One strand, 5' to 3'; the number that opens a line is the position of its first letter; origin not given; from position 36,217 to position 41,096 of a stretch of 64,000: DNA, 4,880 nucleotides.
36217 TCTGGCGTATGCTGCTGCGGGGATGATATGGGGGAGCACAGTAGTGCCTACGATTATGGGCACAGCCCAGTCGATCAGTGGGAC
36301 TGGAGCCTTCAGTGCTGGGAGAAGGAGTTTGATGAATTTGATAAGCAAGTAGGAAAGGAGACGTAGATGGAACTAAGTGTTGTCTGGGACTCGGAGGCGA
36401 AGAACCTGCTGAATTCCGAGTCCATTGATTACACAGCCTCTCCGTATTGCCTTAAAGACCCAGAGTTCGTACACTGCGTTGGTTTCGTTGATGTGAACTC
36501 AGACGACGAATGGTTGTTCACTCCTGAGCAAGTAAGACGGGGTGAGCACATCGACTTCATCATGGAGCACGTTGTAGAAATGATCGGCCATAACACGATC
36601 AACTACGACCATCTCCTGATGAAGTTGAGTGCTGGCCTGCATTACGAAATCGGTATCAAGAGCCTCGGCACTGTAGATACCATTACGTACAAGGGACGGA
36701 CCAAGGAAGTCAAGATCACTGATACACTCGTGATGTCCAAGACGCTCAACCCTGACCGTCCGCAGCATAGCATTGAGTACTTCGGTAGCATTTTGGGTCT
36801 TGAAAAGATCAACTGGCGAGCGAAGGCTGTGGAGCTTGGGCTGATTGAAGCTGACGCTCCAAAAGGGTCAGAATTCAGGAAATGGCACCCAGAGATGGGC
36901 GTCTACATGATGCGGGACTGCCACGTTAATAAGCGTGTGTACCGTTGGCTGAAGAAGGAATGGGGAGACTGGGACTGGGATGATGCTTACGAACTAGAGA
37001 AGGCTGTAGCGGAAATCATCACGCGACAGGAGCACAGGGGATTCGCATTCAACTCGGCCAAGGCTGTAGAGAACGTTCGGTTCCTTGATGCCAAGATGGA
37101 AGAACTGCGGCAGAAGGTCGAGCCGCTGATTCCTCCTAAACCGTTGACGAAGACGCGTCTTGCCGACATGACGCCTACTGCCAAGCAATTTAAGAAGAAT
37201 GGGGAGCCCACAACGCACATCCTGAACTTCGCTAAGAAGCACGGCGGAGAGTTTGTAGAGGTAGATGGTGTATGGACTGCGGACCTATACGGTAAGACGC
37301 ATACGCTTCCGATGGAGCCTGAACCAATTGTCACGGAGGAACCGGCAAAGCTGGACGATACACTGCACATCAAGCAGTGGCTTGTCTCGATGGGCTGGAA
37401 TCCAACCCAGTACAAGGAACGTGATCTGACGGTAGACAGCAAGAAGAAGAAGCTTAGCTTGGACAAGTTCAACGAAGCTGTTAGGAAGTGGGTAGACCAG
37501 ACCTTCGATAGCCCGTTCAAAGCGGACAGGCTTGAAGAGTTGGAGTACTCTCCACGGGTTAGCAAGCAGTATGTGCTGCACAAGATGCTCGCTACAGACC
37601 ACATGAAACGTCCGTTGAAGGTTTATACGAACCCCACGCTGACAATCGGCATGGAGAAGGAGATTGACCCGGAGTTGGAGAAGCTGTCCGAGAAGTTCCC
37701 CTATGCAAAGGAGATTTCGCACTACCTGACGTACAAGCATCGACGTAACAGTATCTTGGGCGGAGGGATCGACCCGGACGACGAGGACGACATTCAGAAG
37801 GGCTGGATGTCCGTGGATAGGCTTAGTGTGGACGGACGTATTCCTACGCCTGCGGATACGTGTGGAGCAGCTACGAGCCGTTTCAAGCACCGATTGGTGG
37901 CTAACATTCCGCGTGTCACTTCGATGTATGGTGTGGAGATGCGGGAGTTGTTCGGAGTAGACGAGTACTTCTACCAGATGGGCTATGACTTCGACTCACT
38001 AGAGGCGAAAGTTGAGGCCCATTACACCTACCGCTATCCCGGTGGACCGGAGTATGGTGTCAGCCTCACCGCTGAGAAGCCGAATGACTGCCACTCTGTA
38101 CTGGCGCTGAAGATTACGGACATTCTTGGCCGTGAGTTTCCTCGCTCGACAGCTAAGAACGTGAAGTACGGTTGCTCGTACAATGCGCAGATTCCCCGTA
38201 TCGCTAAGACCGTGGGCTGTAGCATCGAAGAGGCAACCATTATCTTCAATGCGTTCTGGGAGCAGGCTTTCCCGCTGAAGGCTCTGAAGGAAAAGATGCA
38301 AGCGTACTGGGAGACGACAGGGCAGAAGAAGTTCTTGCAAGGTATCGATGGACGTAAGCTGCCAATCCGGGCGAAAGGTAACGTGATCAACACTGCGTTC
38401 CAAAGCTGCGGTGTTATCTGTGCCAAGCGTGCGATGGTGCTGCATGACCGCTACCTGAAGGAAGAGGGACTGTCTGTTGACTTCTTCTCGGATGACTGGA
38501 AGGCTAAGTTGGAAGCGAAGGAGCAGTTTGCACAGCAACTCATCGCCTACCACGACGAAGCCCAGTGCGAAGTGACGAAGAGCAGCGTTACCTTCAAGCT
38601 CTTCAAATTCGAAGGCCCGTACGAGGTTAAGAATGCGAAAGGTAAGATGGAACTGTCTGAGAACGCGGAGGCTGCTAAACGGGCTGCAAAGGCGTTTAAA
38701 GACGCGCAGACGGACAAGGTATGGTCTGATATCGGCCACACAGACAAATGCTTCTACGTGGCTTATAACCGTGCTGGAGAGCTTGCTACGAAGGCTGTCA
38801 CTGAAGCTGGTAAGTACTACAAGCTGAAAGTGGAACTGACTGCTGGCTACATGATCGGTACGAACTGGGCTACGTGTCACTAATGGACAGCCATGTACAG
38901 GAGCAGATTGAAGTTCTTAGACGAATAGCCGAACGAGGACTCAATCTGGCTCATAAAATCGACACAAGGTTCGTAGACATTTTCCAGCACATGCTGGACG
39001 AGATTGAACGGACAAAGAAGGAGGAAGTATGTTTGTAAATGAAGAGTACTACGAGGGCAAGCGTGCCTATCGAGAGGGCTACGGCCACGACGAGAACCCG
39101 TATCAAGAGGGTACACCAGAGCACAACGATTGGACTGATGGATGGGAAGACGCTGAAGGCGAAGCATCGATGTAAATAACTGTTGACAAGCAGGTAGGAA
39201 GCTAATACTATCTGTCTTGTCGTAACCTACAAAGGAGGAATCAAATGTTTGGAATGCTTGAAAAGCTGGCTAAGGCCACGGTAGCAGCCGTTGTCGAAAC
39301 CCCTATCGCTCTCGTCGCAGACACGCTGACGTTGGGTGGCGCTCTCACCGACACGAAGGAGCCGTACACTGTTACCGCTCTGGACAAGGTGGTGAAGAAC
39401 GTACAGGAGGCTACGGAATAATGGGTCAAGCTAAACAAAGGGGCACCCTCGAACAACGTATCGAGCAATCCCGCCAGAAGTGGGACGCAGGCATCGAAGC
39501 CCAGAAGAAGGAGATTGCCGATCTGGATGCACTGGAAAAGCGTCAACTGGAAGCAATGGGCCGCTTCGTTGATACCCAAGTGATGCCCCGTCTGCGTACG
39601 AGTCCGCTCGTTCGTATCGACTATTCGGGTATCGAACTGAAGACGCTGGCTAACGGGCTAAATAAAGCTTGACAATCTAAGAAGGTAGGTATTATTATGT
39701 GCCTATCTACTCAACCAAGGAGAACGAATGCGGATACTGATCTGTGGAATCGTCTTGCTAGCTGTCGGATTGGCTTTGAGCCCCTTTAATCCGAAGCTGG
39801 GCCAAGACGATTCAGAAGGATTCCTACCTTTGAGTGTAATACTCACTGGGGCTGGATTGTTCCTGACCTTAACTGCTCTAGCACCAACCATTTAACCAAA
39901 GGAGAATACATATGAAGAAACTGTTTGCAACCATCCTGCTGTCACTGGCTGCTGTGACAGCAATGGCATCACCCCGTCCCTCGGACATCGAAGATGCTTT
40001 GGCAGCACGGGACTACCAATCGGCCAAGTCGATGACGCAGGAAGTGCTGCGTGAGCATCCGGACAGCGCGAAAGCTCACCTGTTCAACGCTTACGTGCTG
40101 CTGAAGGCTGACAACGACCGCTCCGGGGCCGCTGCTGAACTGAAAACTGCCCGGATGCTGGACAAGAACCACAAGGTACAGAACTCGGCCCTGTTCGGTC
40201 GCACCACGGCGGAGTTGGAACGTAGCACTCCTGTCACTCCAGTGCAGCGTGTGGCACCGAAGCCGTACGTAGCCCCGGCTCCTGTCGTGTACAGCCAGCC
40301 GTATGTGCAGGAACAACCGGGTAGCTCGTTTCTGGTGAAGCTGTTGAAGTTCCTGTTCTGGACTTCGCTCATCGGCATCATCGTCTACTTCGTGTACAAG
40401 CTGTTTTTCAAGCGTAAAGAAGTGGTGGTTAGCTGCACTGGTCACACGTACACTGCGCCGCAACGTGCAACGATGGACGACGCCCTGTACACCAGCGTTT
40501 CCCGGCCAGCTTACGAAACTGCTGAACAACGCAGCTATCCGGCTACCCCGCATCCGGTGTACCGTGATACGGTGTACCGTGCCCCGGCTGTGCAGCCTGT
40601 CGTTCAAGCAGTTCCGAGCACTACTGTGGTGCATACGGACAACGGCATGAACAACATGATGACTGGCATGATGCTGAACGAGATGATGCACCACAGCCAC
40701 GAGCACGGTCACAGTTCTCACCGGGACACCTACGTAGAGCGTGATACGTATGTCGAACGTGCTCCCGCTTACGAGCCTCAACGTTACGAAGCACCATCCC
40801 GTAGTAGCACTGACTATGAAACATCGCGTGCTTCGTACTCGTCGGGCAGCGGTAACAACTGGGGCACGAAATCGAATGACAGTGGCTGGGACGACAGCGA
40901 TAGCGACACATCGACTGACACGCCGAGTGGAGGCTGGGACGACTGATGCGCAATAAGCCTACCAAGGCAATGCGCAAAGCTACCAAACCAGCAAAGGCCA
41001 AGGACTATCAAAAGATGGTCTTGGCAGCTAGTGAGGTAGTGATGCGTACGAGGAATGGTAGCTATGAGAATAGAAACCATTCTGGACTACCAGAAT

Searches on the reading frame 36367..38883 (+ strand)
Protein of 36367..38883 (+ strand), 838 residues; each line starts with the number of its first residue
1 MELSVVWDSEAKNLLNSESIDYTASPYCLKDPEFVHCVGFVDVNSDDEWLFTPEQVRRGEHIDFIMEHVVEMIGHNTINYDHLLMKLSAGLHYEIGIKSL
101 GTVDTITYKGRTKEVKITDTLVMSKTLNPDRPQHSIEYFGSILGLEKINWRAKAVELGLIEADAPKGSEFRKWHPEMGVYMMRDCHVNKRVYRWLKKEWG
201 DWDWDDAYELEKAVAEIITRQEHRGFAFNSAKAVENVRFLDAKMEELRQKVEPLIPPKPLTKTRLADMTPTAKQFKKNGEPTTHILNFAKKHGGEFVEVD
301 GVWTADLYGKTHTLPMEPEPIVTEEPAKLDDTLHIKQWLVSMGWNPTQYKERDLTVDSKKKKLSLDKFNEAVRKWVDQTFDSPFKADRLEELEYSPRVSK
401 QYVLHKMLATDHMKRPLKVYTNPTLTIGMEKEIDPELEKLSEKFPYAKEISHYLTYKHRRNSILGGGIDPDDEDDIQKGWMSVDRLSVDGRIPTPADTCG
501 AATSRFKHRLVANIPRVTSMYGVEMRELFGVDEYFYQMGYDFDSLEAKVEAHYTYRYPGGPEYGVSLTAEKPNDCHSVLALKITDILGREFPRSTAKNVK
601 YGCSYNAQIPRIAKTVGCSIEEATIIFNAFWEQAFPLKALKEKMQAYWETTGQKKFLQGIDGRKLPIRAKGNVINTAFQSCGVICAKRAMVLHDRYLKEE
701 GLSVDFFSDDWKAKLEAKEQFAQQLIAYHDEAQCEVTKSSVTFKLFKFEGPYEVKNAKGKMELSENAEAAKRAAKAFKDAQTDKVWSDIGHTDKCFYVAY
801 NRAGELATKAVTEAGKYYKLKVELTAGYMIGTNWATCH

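Call 12: search_dna_similar(query=window:36367-38883:+, collection=phages, mode=protein, max_rows=30)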
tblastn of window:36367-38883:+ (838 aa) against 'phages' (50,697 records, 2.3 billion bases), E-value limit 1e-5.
Records with a match: 2604; places in all: 2613; records where one place covers at least 80% of the query: 568.
Best place of each record, by identity: <60% 2604.
By first word of the organism name: Escherichia 587; Klebsiella 506; Pseudomonas 456; Vibrio 221; Salmonella 128; Erwinia 66; Yersinia 58; Pectobacterium 40; Pelagibacter 35; Enterobacter 33; and 80 more.
By host as written in the record: - 449; Klebsiella pneumoniae 246; Escherichia coli 205; Pseudomonas aeruginosa 116; Pseudomonas aeruginosa PAO1 44; Vibrio cholerae 42; Escherichia coli K-12 MG1655 32; Klebsiella pneumoniae 135080 32; and 603 more.
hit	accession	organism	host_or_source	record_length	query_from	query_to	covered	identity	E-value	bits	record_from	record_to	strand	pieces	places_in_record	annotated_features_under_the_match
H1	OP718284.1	Aeromonas phage vB_AceP_PAc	Aeromonas caviae AC-CY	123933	3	838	100%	51.0%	0e+0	771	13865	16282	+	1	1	putative DNA polymerase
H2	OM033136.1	Aeromonas phage phiA047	Aeromonas sp.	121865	3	838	100%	51.0%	0e+0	771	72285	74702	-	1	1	putative DNA polymerase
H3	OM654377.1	Pseudaeromonas phage vB_PpeM_ KLEP7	Pseudaeromonas pectinilytica strain ...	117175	3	838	100%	50.1%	0e+0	758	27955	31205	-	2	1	DNA polymerase (x2) | HNH endonuclease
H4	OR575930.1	Pseudomonas phage vB_PseuGesM_254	Pseudomonas gessardii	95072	6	838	99%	49.7%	0e+0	767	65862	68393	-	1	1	DNA polymerase I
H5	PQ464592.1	Pseudomonas phage Boevelstad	Pseudomonas poae B04_10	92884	6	838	99%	48.5%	0e+0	763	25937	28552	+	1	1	DNA polymerase I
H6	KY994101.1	Pseudomonas phage vB_PaeM_G1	Pseudomonas aeruginosa DLG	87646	5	838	100%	46.9%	0e+0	710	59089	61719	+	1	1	putative DNA polymerase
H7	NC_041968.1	Pseudomonas phage vB_PaeM_G1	Pseudomonas aeruginosa DLG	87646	5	838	100%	46.9%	0e+0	710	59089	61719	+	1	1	DNA polymerase I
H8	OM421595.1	Pseudomonas phage vB_PaeM_VL12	Pseudomonas aeruginosa ATCC27853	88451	5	838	100%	46.8%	0e+0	710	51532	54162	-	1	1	putative DNA polymerase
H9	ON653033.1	Pseudomonas phage PH826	Pseudomonas aeruginosa PA003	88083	5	838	100%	46.8%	0e+0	710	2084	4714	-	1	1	hypothetical protein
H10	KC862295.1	Pseudomonas phage CHA_P1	Pseudomonas aeruginosa CHA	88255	5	838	100%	46.7%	0e+0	709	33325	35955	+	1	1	putative DNA polymerase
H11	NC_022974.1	Pseudomonas phage CHA_P1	Pseudomonas aeruginosa CHA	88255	5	838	100%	46.7%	0e+0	709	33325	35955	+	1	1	DNA polymerase I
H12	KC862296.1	Pseudomonas phage P3_CHA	Pseudomonas aeruginosa CHA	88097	5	838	100%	46.7%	0e+0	709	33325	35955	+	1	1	putative DNA polymerase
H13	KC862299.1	Pseudomonas phage PAK_P3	Pseudomonas aeruginosa PAK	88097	5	838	100%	46.7%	0e+0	709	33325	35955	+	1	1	putative DNA polymerase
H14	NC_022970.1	Pseudomonas phage PAK_P3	Pseudomonas aeruginosa PAK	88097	5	838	100%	46.7%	0e+0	709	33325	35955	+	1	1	DNA polymerase I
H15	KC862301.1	Pseudomonas phage PAK_P5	Pseudomonas aeruginosa PAK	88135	5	838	100%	46.6%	0e+0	707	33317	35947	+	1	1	putative DNA polymerase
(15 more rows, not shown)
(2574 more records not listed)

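Call 32: get_annotated_region(hit=H2, flank=20000)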
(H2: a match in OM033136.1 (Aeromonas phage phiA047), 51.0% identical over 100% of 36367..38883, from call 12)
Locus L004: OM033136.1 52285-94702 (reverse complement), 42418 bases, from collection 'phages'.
description: Aeromonas phage phiA047, complete genome.
organism: Aeromonas phage phiA047 (NCBI taxid 2904309)
taxonomy: Viruses; Duplodnaviria; Heunggongvirae; Uroviricota; Caudoviricetes; Plateaulakevirus
host: Aeromonas sp.; source: -; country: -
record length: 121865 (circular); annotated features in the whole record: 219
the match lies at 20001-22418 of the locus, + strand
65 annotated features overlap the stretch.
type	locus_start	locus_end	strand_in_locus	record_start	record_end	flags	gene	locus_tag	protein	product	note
CDS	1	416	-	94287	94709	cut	-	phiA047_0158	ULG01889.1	hypothetical protein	-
CDS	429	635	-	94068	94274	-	-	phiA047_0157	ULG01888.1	hypothetical protein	-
CDS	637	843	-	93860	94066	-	-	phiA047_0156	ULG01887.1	hypothetical protein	-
CDS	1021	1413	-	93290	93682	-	-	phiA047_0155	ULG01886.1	hypothetical protein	-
CDS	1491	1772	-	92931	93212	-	-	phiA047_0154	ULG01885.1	hypothetical protein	-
CDS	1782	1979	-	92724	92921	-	-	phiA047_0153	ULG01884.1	hypothetical protein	-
CDS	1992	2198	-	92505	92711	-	-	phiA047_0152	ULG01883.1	hypothetical protein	-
CDS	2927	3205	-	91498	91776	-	-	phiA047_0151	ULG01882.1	hypothetical protein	-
CDS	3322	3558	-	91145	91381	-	-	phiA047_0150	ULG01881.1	hypothetical protein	-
CDS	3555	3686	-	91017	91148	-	-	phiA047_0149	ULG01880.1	hypothetical protein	-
CDS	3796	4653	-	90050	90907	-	-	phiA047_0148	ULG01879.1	hypothetical protein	-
CDS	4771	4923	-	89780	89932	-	-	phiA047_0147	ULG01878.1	hypothetical protein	-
CDS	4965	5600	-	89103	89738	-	-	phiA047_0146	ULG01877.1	hypothetical protein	-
CDS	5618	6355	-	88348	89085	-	-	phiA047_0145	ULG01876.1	hypothetical protein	-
CDS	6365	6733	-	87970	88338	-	-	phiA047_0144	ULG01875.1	hypothetical protein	-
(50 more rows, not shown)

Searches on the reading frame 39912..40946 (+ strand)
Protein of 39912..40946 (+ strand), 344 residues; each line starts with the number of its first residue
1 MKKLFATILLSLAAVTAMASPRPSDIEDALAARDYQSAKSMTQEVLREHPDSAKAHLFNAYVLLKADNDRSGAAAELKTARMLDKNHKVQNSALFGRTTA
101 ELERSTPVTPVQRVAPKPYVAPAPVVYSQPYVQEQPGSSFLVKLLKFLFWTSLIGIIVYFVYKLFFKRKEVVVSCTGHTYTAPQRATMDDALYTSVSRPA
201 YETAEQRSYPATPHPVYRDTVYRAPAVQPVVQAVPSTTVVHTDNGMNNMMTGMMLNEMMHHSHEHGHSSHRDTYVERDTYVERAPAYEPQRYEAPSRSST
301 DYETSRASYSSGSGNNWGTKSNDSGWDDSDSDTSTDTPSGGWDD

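Call 31: search_protein_families(library=phrogs, proteins=[window:39912-40946:+], max_evalue=0.00001)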
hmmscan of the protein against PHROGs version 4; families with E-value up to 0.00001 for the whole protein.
window:39912-40946:+ (344 aa): 0 families

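Call 70: search_protein_families(library=pfam, proteins=[window:39912-40946:+], max_evalue=0.01)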
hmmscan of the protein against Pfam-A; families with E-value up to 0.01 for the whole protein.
window:39912-40946:+ (344 aa): 3 families
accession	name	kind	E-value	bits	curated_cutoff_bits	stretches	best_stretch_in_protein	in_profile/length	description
PF14559.12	TPR_19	-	1e-05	26.2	25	1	29-86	1-57/68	Tetratricopeptide repeat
PF06682.17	SARAF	-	0.0013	18.9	30.8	1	144-313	159-312/333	SOCE-associated regulatory factor of calcium homoeostasis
PF13432.12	TPR_16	-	0.0034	18.2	32.7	1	28-76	6-53/65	Tetratricopeptide repeat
